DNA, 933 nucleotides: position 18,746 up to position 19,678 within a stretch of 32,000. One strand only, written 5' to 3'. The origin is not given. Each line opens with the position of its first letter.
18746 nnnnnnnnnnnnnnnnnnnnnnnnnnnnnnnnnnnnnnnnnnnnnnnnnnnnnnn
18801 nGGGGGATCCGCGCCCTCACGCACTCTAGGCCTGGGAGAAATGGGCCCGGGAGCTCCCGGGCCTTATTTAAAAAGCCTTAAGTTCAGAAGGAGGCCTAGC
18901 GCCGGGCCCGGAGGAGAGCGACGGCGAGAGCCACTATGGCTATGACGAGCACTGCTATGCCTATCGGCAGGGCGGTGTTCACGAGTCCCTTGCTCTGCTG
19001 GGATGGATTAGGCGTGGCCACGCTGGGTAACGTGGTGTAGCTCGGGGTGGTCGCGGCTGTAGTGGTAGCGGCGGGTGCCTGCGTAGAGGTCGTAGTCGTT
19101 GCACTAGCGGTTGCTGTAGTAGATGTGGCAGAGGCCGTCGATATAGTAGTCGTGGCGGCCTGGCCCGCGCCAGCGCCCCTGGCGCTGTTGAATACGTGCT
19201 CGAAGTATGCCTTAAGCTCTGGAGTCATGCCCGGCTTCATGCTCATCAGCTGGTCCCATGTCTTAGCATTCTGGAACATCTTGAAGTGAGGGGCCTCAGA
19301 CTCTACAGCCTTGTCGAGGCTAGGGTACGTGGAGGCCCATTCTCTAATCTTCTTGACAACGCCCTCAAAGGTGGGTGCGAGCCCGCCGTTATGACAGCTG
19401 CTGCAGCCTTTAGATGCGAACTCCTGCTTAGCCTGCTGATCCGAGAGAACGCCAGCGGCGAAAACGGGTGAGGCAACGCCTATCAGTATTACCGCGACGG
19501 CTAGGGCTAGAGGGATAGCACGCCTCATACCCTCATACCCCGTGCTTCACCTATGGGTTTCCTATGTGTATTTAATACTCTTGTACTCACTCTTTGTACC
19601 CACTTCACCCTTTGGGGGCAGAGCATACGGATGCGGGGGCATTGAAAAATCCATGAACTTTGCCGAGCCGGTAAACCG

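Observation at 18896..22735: Catalytic-subunit-less [4-haem c]-[Tat 4xFeS]-[10-helix NrfD]-[1-haem c] module: an archaeal ACIII/DsrJOP/Qrc-like quinone:cytochrome c complex?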

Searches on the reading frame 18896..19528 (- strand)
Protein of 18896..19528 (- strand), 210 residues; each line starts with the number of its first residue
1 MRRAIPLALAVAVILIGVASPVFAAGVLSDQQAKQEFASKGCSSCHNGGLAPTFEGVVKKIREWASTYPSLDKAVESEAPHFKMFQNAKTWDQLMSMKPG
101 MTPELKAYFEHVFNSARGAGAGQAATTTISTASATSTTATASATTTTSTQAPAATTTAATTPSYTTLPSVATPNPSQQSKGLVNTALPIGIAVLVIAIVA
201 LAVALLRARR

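Call 4: search_protein_families(library=pfam, proteins=[window:18896-19528:-], max_evalue=0.01)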
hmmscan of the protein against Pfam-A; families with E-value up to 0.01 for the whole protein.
window:18896-19528:- (210 aa): 3 families
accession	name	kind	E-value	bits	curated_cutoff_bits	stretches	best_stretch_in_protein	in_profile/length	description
PF06933.16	SSP160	-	0.0022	16.8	25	1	114-201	99-185/758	Special lobe-specific silk protein SSP160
PF05283.16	MGC-24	-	0.0073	17.1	28.5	0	123-206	45-127/140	Multi-glycosylated core protein 24 (MGC-24), sialomucin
PF01456.22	Mucin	-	0.0086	16.5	34.7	0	115-170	38-94/143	Mucin-like glycoprotein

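Call 5: search_protein_families(library=ncbifam, proteins=[window:18896-19528:-], max_evalue=0.01)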
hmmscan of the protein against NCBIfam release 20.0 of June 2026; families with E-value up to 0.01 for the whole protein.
window:18896-19528:- (210 aa): 0 families

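Call 54: find_homologous_proteins(query=window:18896-19528:-, max_evalue=0.001)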
Query window:18896-19528:- (210 aa): 2 proteins with E <= 0.001 among 8000 candidates.
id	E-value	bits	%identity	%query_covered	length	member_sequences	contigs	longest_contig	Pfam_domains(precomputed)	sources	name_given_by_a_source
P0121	2.8e-125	433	100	100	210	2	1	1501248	-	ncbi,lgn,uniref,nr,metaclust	ncbi:hypothetical protein CF15_02405 [Pyrodictium occultum]|uniref:Cytochrome c domain-containing pr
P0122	9.4e-39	151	55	52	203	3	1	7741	-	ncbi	-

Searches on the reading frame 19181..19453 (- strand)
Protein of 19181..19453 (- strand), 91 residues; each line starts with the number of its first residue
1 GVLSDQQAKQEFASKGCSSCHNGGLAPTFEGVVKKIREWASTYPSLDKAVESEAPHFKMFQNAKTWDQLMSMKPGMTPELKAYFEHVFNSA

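Call 72: find_homologous_proteins(query=A5, max_evalue=0.001)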
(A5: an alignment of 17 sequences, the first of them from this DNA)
Query A5 (17 sequences): 310 candidates shared short words with the query, none scored E <= 0.001.

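Call 87: search_solved_structures(query=A5, max_evalue=1)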
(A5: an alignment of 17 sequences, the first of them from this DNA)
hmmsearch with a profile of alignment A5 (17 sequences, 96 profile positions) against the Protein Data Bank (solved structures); distinct sequences matched with E-value up to 1: 50.
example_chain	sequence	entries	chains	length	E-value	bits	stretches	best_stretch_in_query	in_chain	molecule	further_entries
9l08_A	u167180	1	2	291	2.6e-18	69.7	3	3-92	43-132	Covalently Connected Cytochrome c555 trimer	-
5z25_A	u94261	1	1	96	0.00045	24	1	3-46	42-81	Cytochrome c552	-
9lts_C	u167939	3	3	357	0.0013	22.6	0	41-79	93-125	Photosynthetic reaction center cytochrome c subunit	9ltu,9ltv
8yy9_C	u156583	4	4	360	0.0013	22.6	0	41-79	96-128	Photosynthetic reaction center cytochrome c subunit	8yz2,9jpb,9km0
2zxy_A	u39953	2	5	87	0.0015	22.4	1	8-89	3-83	Cytochrome c552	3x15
7c9r_C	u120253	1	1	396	0.0021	21.9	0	16-32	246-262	Photosynthetic reaction center cytochrome c subunit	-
8wdu_C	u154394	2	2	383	0.0088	19.9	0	15-45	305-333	Photosynthetic reaction center cytochrome c subunit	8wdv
5xed_A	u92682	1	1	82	0.0092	19.9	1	10-56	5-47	Cytochrome c-551,Cytochrome c-552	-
5xec_A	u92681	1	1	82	0.0092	19.9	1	10-56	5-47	Cytochrome c-551,Cytochrome c-552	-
3o5c_A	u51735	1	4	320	0.031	18.1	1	7-24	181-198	Cytochrome c551 peroxidase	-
1cor_A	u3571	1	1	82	0.041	17.8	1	8-56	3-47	CYTOCHROME C551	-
5aur_A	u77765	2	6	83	0.061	17.2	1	10-56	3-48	Cytochrome c-552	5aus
1iqc_A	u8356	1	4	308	0.064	17.2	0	5-24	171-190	di-heme peroxidase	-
6kq1_A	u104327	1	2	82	0.065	17.1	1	8-56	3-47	Cytochrome C biogenesis protein CcsA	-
1eej_A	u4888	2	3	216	0.071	17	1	2-81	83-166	THIOL:DISULFIDE INTERCHANGE PROTEIN | Thiol:disulfide interchange protein dsbC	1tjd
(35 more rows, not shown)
